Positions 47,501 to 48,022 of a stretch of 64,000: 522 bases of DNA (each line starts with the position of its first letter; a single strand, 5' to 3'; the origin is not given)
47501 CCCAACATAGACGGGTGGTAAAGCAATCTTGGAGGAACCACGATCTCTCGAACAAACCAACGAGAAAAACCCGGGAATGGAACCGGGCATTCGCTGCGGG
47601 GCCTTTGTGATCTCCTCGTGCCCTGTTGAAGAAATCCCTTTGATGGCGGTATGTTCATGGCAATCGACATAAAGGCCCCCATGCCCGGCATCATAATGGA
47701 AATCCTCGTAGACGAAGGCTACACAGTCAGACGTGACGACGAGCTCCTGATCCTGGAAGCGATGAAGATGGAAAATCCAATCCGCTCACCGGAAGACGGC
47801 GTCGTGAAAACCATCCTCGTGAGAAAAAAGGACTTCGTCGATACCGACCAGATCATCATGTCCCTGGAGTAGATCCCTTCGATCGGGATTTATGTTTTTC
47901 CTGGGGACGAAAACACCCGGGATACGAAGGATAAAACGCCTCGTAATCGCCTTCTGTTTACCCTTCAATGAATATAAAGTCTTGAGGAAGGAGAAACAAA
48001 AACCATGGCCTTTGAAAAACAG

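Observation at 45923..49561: Two divergent full-length carboxyltransferases bracketing a 73-aa biotin carrier, with no biotin carboxylase or membrane decarboxylase subunit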

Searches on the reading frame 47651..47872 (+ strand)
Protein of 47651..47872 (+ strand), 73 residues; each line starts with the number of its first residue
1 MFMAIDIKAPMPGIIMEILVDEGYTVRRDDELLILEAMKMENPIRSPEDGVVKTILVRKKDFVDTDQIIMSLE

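Call 3: search_protein_families(library=pfam, proteins=[window:47651-47872:+])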
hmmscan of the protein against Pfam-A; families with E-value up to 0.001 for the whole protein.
window:47651-47872:+ (73 aa): 4 families
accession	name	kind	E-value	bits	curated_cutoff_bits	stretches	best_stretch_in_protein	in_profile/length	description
PF00364.28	Biotin_lipoyl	-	4.4e-19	68.5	22.1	1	6-72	2-73/73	Biotin-requiring enzyme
PF13437.12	HlyD_3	-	1.7e-06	29.2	22.2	0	7-35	2-30/106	HlyD family secretion protein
PF13533.13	Biotin_lipoyl_2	-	1.1e-05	25.6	29.8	0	44-73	3-32/32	Biotin-lipoyl like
PF16576.10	HlyD_D23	-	7.2e-05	22.6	30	0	5-36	109-140/214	Barrel-sandwich domain of CusB or HlyD membrane-fusion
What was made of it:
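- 47651..47872 (+): Bare biotinyl carrier domain (71-73 aa, EAMKME; likely start at 47657). Biotin_lipoyl E 4e-19 (call 3).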

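Call 4: search_protein_families(library=ncbifam, proteins=[window:47651-47872:+])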
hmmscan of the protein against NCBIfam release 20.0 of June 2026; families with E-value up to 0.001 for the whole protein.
window:47651-47872:+ (73 aa): 20 families
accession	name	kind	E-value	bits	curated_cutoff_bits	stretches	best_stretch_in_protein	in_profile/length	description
NF004173.0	PRK05641.1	equivalog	1.8e-21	77.3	199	1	7-71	87-151/153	putative acetyl-CoA carboxylase biotin carboxyl carrier protein subunit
NF006761.0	PRK09282.1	domain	5.4e-18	64.8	402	1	5-73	522-590/591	pyruvate carboxylase subunit B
NF005117.0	PRK06549.1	equivalog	6.5e-16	59.1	159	1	7-69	64-126/130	acetyl-CoA carboxylase biotin carboxyl carrier protein subunit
NF006079.0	PRK08225.1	equivalog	7.2e-16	58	95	1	6-73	3-70/70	acetyl-CoA carboxylase biotin carboxyl carrier protein subunit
NF010643.0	PRK14040.1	subfamily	9.7e-16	57.3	892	1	6-72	528-594/595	oxaloacetate decarboxylase subunit alpha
TIGR01108.1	oadA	equivalog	1.4e-15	56.8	756.5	1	6-68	519-581/582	sodium-extruding oxaloacetate decarboxylase subunit alpha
TIGR01235.1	pyruv_carbox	equivalog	2.3e-15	55.2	1114.45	1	6-73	1076-1143/1143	pyruvate carboxylase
NF009554.0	PRK12999.1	equivalog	3e-15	55.1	965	1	6-73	1079-1146/1147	pyruvate carboxylase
NF004547.1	PRK05889.1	equivalog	5.1e-14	52.2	75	1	3-70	1-68/71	biotin/lipoyl-binding carrier protein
NF047903.1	MmDecMmdC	equivalog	2.7e-13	50.5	200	1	6-69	65-128/132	methylmalonyl-CoA decarboxylase subunit gamma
TIGR02712.1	urea_carbox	equivalog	1.2e-11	43.1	1303.85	1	5-72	1133-1200/1201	urea carboxylase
NF010645.0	PRK14042.1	equivalog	1.3e-10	40.7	1182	1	6-72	527-593/596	pyruvate carboxylase subunit B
NF008814.0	PRK11854.1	equivalog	1.1e-08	34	722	1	3-73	1-75/637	pyruvate dehydrogenase complex dihydrolipoyllysine-residue acetyltransferase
TIGR00531.1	BCCP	equivalog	1e-07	32.6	115.2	1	17-72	99-154/156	acetyl-CoA carboxylase biotin carboxyl carrier protein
NF005457.0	PRK07051.1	equivalog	2.1e-06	27.8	87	1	6-73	5-79/80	acetyl-CoA carboxylase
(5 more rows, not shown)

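Call 24: list_cluster_members(proteins=[P0004, P0121, P0123, P0125, P0012, P0001, window:47651-47872:+, window:45923-47521:+])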
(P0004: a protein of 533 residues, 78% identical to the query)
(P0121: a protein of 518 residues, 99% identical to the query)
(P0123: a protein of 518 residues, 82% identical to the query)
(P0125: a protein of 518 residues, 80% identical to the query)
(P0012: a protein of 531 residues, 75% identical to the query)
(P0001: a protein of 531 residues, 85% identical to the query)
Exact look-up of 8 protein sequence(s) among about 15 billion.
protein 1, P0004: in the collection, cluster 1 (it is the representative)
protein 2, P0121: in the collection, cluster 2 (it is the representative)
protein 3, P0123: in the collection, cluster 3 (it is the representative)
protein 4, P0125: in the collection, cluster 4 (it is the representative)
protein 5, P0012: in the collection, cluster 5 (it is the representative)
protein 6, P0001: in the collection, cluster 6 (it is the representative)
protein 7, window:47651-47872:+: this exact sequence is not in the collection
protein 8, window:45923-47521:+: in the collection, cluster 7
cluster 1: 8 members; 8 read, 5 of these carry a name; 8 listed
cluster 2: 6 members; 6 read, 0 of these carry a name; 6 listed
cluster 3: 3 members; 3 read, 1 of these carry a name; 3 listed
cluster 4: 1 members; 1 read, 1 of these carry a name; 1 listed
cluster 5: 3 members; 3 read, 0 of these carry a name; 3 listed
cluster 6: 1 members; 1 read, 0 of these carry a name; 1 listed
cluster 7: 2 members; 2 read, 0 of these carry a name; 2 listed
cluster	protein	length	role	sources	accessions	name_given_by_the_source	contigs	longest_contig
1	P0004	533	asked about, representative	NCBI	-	-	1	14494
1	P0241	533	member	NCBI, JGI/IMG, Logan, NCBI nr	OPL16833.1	MAG: hypothetical protein AVO39_00740 [delta proteobacterium MLS_D] | acetyl-CoA carboxylase carboxyltransferase component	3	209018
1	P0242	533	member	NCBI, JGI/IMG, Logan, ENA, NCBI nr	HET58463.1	MAG TPA: hypothetical protein ENN35_08490 [Deltaproteobacteria bacterium] | hypothetical protein [Deltaproteobacteria bacterium]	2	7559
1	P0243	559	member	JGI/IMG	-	acetyl-CoA carboxylase carboxyltransferase component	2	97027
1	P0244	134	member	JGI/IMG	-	acetyl-CoA carboxylase carboxyltransferase component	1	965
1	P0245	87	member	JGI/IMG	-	acetyl-CoA carboxylase carboxyltransferase component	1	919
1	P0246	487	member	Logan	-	-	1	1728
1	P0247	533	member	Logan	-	-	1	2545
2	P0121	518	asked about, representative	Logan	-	-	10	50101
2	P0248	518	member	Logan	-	-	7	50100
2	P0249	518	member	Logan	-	-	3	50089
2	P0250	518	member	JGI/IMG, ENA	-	-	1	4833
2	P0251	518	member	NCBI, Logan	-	-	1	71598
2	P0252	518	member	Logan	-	-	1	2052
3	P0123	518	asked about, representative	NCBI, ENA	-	-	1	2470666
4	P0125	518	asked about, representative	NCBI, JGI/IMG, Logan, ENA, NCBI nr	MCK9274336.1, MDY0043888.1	MAG: hypothetical protein M0P57_04520 [Syntrophales bacterium] | acetyl-CoA carboxylase carboxyltransferase component | hypothetical protein [Syntrophales bacterium]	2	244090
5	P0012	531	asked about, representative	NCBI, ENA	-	-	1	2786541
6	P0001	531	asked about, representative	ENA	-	-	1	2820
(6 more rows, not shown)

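Call 73: find_homologous_proteins(query=window:47651-47872:+, max_evalue=1e-8)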
Query window:47651-47872:+ (73 aa): 10 proteins with E <= 1e-8 among 13 candidates.
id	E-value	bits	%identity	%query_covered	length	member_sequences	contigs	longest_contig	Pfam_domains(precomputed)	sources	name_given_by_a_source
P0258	5.3e-38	145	99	100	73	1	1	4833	PF00364.29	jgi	-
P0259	1.0e-37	144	99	100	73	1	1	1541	PF00364.29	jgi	-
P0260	1.5e-36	141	100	97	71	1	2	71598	PF25984.1,PF00364.29,PF25919.1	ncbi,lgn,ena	-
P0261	2.1e-36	140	99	97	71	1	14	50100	PF00364.29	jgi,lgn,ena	-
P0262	4.5e-36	139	99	97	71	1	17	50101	PF25984.1,PF00364.29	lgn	-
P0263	4.3e-24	101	71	96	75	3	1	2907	PF25973.1,PF25984.1,PF00364.29,PF25917.1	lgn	-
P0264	1.1e-16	78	62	97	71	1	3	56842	PF25973.1,PF25984.1,PF00364.29,PF25917.1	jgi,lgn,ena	jgi:biotin carboxyl carrier protein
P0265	7.1e-14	69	54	96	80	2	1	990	PF25973.1,PF00364.29,PF25919.1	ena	-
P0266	9.3e-14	69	52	95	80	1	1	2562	PF25973.1,PF25984.1,PF25935.1,PF00364.29,PF25919.1,PF25917.1,PF25997.1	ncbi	-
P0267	5.8e-12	63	51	92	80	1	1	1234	PF25984.1,PF25935.1,PF00364.29,PF25917.1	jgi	jgi:biotin carboxyl carrier protein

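Call 74: find_encoding_contigs(protein=P0264, flank=10000, max_places=3)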
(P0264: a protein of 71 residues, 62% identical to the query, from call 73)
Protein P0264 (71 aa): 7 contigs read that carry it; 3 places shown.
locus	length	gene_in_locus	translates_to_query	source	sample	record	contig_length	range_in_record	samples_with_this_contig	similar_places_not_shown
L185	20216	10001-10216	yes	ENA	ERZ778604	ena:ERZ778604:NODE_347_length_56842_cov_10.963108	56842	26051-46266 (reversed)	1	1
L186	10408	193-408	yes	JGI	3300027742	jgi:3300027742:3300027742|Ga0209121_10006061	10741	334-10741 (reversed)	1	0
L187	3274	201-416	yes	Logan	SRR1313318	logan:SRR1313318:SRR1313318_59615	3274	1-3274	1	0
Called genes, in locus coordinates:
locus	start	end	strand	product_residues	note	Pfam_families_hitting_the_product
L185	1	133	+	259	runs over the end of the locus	PF01209:Ubie_methyltran (weak), PF05175:MTS (weak), PF13489:Methyltransf_23, PF13847:Methyltransf_31, PF08241:Methyltransf_11, PF08242:Methyltransf_12 (weak), PF13649:Methyltransf_25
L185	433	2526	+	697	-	PF03477:ATP-cone, PF13597:NRDD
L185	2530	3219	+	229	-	PF13353:Fer4_12, PF04055:Radical_SAM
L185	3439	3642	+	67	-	-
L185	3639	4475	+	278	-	-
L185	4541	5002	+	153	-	PF01555:N6_N4_Mtase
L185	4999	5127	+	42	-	-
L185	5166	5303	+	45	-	-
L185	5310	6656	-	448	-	PF00989:PAS, PF08448:PAS_4, PF13426:PAS_9, PF00158:Sigma54_activat, PF14532:Sigma54_activ_2, PF07728:AAA_5, PF25601:AAA_lid_14, PF02954:HTH_8, +2 more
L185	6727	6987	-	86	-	-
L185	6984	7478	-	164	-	PF01656:CbiA (weak), PF02492:cobW (weak), PF03205:MobB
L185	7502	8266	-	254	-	PF13938:DUF4213, PF04016:DUF364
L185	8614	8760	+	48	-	PF04277:OAD_gamma (weak)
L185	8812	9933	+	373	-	PF03977:OAD_beta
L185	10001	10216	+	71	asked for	PF00364:Biotin_lipoyl, PF25917:BSH_RND (faint), PF25973:BSH_CzcB (faint), PF25984:BSH_YknX (faint)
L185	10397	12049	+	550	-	PF00512:HisKA, PF02518:HATPase_c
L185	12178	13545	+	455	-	PF00072:Response_reg, PF00158:Sigma54_activat, PF01078:Mg_chelatase (faint), PF14532:Sigma54_activ_2, PF00004:AAA (faint), PF07728:AAA_5 (faint), PF25601:AAA_lid_14, PF02954:HTH_8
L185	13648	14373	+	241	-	PF01578:Cytochrom_C_asm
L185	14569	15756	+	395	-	PF05201:GlutR_N, PF01488:Shikimate_DH, PF00745:GlutR_dimer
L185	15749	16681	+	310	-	PF01379:Porphobil_deam, PF03900:Porphobil_deamC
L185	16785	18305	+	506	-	PF00590:TP_methylase, PF02602:HEM4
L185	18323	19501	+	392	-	PF04055:Radical_SAM, PF13353:Fer4_12, PF13186:SPASM (weak)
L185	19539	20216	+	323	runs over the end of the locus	PF00490:ALAD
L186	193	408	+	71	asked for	PF00364:Biotin_lipoyl, PF25917:BSH_RND (faint), PF25973:BSH_CzcB (faint), PF25984:BSH_YknX (faint)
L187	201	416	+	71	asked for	PF00364:Biotin_lipoyl, PF25917:BSH_RND (faint), PF25973:BSH_CzcB (faint), PF25984:BSH_YknX (faint)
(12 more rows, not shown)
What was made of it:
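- The carrier's nearest homologue with context belongs to a pump module (call 74).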
